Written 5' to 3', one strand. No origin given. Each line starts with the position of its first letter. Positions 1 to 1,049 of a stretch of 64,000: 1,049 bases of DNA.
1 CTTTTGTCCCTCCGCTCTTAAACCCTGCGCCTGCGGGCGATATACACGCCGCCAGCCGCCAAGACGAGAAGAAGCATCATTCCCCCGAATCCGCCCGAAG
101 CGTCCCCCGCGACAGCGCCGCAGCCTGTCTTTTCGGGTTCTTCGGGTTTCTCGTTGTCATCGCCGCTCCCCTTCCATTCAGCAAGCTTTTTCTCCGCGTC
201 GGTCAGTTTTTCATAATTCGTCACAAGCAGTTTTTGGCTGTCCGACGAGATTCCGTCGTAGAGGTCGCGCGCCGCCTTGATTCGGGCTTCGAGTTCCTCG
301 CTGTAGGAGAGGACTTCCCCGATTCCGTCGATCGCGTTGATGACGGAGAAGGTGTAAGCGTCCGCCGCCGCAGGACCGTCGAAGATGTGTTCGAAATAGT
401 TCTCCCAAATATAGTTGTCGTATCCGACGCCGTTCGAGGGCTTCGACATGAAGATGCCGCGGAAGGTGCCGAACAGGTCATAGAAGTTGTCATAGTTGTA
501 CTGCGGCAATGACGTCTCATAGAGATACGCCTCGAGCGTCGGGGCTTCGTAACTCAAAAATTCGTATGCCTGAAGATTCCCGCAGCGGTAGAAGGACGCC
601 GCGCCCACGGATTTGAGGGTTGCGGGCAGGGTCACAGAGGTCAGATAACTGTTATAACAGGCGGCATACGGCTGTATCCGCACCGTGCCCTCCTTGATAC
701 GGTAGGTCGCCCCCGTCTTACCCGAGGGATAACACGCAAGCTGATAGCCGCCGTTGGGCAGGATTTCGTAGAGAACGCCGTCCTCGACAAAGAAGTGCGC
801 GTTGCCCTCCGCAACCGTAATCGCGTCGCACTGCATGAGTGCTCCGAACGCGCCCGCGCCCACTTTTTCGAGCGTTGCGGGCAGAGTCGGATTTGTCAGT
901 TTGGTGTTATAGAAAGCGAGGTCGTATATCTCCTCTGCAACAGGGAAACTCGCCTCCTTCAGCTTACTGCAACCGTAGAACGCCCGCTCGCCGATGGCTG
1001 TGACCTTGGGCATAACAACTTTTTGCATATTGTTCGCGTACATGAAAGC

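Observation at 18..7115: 2365-aa fusion of an S8/PA-domain peptidase with a BspA-type LRR array of about 850 aa, apparently anchored at both ends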

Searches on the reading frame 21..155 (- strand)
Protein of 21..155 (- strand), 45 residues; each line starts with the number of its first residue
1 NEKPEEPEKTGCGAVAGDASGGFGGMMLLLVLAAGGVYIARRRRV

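Call 9: search_protein_families(library=ncbifam, proteins=[window:21-155:-], max_evalue=10)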
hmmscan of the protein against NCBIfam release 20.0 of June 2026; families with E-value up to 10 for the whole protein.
seq(45 aa): 13 families
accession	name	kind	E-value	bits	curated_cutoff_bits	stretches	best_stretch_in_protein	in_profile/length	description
NF058571.1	GVDTG_CTERM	domain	1.1e-05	25.7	29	1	10-43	8-44/44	GVDTG sorting domain-containing protein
TIGR03901.2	MYXO-CTERM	domain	2e-05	24.8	20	1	11-44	5-33/34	MYXO-CTERM sorting domain-containing protein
NF051874.1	PVV_CTERM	equivalog_domain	0.037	13.8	27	1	23-45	12-35/38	PVV-CTERM domain-containing choice-of-anchor G protein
TIGR01167.1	LPXTG_anchor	domain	0.053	14.2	15.9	1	20-44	10-33/34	LPXTG cell wall anchor domain-containing protein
NF033191.4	JDVT-CTERM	domain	0.054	13.4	27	1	24-44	14-34/35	JDVT-CTERM domain-containing protein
NF058582.1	Microco_LAVTG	domain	0.057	13.6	27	1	17-44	7-34/34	LAVTG motif-containing sortase-dependent surface protein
NF040681.2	GPS-CTERM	domain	0.059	13.6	28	1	29-44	13-28/28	GPS-CTERM domain-containing protein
NF045522.1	MXAN_2561_fam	equivalog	0.089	12.3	150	1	8-44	275-304/304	MXAN_2561 family MXYO-CTERM-anchored protein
NF033507.3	Loki-CTERM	subfamily_domain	0.13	12.6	19.9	1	27-44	8-25/27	Loki-CTERM sorting domain-containing protein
NF041936.1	MXAN_0125_fam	equivalog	0.16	12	65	1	7-43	141-169/169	MXAN_0125 family MYXO-CTERM protein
TIGR02595.1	PEP_CTERM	domain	0.17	12.8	16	1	28-44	8-23/24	PEP-CTERM sorting domain-containing protein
NF033846.1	Rumino_NPXTG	domain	0.34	11.3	23.5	1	21-44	7-30/30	NPXTG-anchored protein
NF038356.1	actino_DLW39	hypoth_equivalog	5.5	6.9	24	1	28-44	4-20/38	DLW-39 family protein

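Call 46: search_protein_representatives(alignment_id=A3)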
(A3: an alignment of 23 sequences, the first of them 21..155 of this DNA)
Query: 23 sequences, 44 profile positions. Proteins with E-value up to 0.001 (for the whole library): 233; up to 1e-10: 0; up to 1e-30: 0. The best 150 are listed.
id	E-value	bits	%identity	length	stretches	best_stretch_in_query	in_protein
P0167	1.1e-08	50.6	-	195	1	1-43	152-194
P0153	4.8e-08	48.6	-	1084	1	2-42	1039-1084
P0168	4.0e-07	45.6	-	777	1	1-42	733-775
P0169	6.0e-07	45.1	-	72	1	2-42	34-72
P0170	7.1e-07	44.9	-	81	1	1-42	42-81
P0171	1.0e-06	44.4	-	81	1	2-43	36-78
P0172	1.4e-06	43.9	-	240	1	3-40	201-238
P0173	1.9e-06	43.5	-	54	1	4-44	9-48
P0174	1.9e-06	43.5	-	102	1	3-42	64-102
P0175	2.4e-06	43.2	-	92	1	1-43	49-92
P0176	2.8e-06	43.0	-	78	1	3-42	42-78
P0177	3.1e-06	42.8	-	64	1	4-43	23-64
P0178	3.4e-06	42.7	-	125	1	2-40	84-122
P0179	3.8e-06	42.5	-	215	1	2-42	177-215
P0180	3.9e-06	42.5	-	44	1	4-42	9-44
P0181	4.4e-06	42.3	-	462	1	3-43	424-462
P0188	9.7e-06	41.2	-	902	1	2-42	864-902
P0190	1.1e-05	41.0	-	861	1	2-41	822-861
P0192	1.3e-05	40.8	-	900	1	3-42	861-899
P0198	2.0e-05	40.2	-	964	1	2-41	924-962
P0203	2.6e-05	39.9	-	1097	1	2-41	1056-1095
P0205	2.8e-05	39.8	-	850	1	2-43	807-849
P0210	3.4e-05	39.5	-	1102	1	3-41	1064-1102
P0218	5.3e-05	38.9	-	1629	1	1-40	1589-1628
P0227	7.4e-05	38.4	-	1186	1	3-43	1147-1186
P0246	1.3e-04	37.6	-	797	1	1-42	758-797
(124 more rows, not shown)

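Call 51: search_protein_families(library=pfam, proteins=[P0168, P0188, P0190, P0192, P0198, P0203, P0205, P0210, P0227, P0181], max_evalue=0.0001)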
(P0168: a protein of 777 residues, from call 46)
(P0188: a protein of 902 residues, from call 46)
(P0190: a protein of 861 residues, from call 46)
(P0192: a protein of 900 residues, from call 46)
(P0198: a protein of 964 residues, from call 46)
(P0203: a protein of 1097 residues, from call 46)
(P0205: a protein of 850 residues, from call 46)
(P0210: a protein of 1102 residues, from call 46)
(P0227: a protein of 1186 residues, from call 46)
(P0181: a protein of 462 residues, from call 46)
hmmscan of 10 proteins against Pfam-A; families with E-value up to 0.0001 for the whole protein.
P0168 (777 aa): 2 families
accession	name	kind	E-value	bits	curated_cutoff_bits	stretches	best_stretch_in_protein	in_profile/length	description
PF06452.16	CBM9_1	-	2.3e-12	47.6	23.4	0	45-94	6-59/185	Carbohydrate family 9 binding domain-like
PF09459.16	EB_dh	-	6.6e-05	23.5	33.3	0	67-103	31-55/236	Ethylbenzene dehydrogenase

P0188 (902 aa): 0 families

P0190 (861 aa): 3 families
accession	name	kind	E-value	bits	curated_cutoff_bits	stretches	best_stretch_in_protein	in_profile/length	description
PF16116.10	DUF4832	-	4.5e-46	157.8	29.2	1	291-512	1-216/216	Domain of unknown function (DUF4832)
PF09479.16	Flg_new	-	8.8e-30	103.1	27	4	694-750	1-52/65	Listeria-Bacteroides repeat domain (List_Bact_rpt)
PF16173.10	DUF4874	-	6.9e-22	78.2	30.1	1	63-255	1-157/159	Domain of unknown function (DUF4874)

P0192 (900 aa): 1 family
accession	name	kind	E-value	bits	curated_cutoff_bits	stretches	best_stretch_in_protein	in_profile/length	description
PF03009.23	GDPD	-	1.6e-20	74.7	23.6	1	482-703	1-238/244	Glycerophosphoryl diester phosphodiesterase family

P0198 (964 aa): 0 families

P0203 (1097 aa): 0 families

P0205 (850 aa): 0 families

P0210 (1102 aa): 1 family
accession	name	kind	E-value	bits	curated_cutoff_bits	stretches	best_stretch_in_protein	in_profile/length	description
PF07523.18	Big_3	-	7.9e-08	32.9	21.2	1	591-634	7-50/68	Bacterial Ig-like domain (group 3)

P0227 (1186 aa): 0 families

P0181 (462 aa): 2 families
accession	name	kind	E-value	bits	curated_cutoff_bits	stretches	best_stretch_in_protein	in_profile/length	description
PF13472.12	Lipase_GDSL_2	-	1.9e-26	94.1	32.9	1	192-385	1-177/178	GDSL-like Lipase/Acylhydrolase family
PF00657.28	Lipase_GDSL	-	2.1e-14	54.6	23.6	1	190-390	1-207/208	GDSL-like Lipase/Acylhydrolase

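Call 52: find_encoding_contigs(protein=P0188, flank=10000, max_places=3)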
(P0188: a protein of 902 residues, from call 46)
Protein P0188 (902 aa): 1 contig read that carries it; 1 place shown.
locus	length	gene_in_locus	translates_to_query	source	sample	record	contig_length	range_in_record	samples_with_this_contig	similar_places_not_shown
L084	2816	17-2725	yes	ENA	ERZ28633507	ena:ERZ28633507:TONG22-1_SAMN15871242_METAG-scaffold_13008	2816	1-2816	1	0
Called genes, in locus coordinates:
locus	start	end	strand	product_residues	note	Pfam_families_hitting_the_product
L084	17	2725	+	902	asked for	-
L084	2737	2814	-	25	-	?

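Call 53: list_cluster_members(proteins=[P0168, P0190, P0192, P0198, P0203, P0205, P0210, P0218, P0227, P0246])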
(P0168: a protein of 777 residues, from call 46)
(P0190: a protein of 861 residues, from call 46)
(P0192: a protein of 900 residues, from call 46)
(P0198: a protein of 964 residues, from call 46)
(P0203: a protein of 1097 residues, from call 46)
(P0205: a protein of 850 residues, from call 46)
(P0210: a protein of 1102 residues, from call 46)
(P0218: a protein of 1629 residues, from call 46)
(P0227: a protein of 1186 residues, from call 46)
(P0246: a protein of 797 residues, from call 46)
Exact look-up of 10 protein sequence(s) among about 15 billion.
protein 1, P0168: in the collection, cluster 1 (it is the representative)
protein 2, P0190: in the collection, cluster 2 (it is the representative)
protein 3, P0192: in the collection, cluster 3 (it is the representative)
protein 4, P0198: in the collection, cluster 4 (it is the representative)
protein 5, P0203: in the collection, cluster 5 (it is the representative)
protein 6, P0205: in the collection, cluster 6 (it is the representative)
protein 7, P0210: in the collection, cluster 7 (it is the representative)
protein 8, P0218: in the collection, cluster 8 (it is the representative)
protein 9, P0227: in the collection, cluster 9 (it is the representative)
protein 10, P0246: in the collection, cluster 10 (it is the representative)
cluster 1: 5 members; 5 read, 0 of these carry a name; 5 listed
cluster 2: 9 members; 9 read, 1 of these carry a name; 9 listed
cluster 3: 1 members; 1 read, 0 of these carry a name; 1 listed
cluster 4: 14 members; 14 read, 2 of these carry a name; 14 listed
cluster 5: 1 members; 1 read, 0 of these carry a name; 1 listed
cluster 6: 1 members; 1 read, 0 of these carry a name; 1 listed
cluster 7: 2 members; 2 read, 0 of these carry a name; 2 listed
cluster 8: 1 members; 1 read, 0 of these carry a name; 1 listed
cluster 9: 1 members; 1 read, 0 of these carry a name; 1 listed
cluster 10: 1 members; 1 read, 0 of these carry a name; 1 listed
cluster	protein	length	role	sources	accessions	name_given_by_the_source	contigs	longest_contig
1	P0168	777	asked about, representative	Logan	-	-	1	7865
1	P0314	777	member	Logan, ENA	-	-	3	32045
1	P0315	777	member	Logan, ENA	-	-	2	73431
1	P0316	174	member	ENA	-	-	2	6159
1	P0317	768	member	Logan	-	-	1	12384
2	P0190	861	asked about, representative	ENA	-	-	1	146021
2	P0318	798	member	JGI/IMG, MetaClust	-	\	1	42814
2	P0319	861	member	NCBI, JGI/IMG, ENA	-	-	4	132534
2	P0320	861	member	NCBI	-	-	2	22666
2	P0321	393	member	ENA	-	-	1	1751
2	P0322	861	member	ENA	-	-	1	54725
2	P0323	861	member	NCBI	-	-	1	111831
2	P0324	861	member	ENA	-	-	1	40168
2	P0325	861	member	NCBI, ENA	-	-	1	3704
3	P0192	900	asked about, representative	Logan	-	-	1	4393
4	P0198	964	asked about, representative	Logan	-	-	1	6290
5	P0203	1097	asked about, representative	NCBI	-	-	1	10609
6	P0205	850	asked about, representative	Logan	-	-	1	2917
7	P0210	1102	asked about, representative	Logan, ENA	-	-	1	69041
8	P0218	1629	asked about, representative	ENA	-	-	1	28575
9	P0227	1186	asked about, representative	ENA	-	-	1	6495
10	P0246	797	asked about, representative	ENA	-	-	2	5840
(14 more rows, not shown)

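Call 54: find_encoding_contigs(protein=P0190, flank=10000, max_places=2)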
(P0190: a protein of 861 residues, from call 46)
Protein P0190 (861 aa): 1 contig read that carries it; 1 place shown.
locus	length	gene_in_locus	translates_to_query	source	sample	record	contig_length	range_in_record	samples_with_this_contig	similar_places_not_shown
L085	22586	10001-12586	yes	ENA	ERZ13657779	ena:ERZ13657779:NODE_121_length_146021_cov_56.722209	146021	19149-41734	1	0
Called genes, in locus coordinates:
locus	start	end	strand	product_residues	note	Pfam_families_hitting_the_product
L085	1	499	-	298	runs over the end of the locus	PF14804:Jag_N, PF13083:KH_KhpA-B, PF01424:R3H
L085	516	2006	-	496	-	PF02096:60KD_IMP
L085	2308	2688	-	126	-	PF00825:Ribonuclease_P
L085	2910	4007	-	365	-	PF00712:DNA_pol3_beta, PF02767:DNA_pol3_beta_2, PF02768:DNA_pol3_beta_3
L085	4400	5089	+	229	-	PF02527:GidB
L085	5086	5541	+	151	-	PF06908:YpsA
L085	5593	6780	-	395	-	-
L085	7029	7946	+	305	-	-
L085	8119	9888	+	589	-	PF17297:PEPCK_N, PF00821:PEPCK_GTP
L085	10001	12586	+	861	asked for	PF16173:DUF4874, PF16116:DUF4832, PF18998:Flg_new_2 (faint), PF09479:Flg_new (weak)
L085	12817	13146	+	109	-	PF07022:Phage_CI_repr (weak), PF13412:HTH_24, PF13443:HTH_26 (weak), PF13560:HTH_31 (weak), PF01381:HTH_3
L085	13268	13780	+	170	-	-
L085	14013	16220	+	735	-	PF03030:H_PPase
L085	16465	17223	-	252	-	PF08220:HTH_DeoR, PF00455:DeoRC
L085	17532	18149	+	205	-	-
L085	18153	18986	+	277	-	-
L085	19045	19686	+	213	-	PF25087:GMPPB_C (faint), PF00132:Hexapep (weak)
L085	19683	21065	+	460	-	PF01406:tRNA-synt_1e, PF01921:tRNA-synt_1f (faint), PF09334:tRNA-synt_1g (weak), PF00133:tRNA-synt_1 (weak), PF09190:DALR_2, PF23493:CysS_C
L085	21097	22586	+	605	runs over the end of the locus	PF01411:tRNA-synt_2c, PF07973:tRNA_SAD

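Call 55: find_encoding_contigs(protein=P0210, flank=10000, max_places=2)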
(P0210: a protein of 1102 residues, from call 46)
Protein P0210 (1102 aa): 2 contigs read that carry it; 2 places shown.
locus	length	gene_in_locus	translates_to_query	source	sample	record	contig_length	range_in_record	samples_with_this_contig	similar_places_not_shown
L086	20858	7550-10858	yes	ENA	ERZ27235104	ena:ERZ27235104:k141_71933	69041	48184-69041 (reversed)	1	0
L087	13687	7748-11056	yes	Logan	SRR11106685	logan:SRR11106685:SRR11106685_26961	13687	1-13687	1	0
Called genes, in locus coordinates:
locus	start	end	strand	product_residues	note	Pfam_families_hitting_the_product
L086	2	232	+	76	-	?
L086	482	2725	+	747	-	PF06165:GH94_b-supersand, PF17167:Glyco_hydro_94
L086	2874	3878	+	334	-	PF00356:LacI, PF00532:Peripla_BP_1, PF13407:Peripla_BP_4 (faint), PF13377:Peripla_BP_3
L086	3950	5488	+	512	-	PF01547:SBP_bac_1 (weak)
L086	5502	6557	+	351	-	PF00528:BPD_transp_1 (weak)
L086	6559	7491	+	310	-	PF00528:BPD_transp_1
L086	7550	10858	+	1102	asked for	PF07523:Big_3 (weak)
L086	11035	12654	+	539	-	-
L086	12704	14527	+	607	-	-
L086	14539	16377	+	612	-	-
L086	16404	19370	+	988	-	PF17132:Glyco_hydro_106 (faint)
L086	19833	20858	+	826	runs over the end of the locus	PF00496:SBP_bac_5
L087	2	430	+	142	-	?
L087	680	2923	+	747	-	PF06165:GH94_b-supersand, PF17167:Glyco_hydro_94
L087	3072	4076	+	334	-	PF00356:LacI, PF00532:Peripla_BP_1, PF13407:Peripla_BP_4 (faint), PF13377:Peripla_BP_3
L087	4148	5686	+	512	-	PF01547:SBP_bac_1 (weak)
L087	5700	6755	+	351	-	PF00528:BPD_transp_1 (weak)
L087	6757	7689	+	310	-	PF00528:BPD_transp_1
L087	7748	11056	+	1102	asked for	PF07523:Big_3 (weak)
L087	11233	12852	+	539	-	-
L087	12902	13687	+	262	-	?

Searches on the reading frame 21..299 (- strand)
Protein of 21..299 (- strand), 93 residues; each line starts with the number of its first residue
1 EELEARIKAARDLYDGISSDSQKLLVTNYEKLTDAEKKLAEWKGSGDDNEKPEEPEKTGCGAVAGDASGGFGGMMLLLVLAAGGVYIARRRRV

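Call 9: search_protein_families(library=ncbifam, proteins=[window:21-299:-], max_evalue=10)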
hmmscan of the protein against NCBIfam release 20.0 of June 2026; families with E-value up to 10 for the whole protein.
seq(93 aa): 9 families
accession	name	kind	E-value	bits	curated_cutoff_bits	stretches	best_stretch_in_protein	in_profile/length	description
NF058571.1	GVDTG_CTERM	domain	0.00023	21.4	29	1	58-91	8-44/44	GVDTG sorting domain-containing protein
TIGR03901.2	MYXO-CTERM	domain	0.00046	20.5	20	1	60-92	6-33/34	MYXO-CTERM sorting domain-containing protein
NF033191.4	JDVT-CTERM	domain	0.0046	16.8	27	1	74-92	16-34/35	JDVT-CTERM domain-containing protein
NF051874.1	PVV_CTERM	equivalog_domain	0.07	12.9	27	1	72-93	14-35/38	PVV-CTERM domain-containing choice-of-anchor G protein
NF058582.1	Microco_LAVTG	domain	0.18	11.9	27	1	65-92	7-34/34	LAVTG motif-containing sortase-dependent surface protein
NF038356.1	actino_DLW39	hypoth_equivalog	0.23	11.4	24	1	76-92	4-20/38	DLW-39 family protein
TIGR01167.1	LPXTG_anchor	domain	0.24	12.2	15.9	1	68-92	10-33/34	LPXTG cell wall anchor domain-containing protein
TIGR02595.1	PEP_CTERM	domain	0.45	11.5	16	1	76-92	7-23/24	PEP-CTERM sorting domain-containing protein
NF033846.1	Rumino_NPXTG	domain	0.8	10.1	23.5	1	69-92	7-30/30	NPXTG-anchored protein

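Call 87: search_protein_families(library=pfam, proteins=[window:21-299:-], max_evalue=10)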
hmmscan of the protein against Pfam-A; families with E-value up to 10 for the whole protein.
seq(93 aa): 0 families

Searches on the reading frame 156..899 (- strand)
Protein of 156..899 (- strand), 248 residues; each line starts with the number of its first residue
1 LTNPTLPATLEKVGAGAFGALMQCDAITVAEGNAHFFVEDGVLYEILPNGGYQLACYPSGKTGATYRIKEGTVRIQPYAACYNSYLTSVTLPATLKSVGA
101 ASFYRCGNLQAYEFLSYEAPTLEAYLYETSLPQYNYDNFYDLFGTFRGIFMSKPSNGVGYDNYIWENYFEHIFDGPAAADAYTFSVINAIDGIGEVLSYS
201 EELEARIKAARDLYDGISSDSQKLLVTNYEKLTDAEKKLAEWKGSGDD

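Call 87: search_protein_families(library=pfam, proteins=[window:156-899:-], max_evalue=10)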
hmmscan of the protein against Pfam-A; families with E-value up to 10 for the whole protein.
window:156-899:- (248 aa): 1 family
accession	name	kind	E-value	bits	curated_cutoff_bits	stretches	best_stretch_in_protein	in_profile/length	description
PF13306.12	LRR_5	-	1.5e-06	28.6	27.7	1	72-116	22-65/127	BspA type Leucine rich repeat region (6 copies)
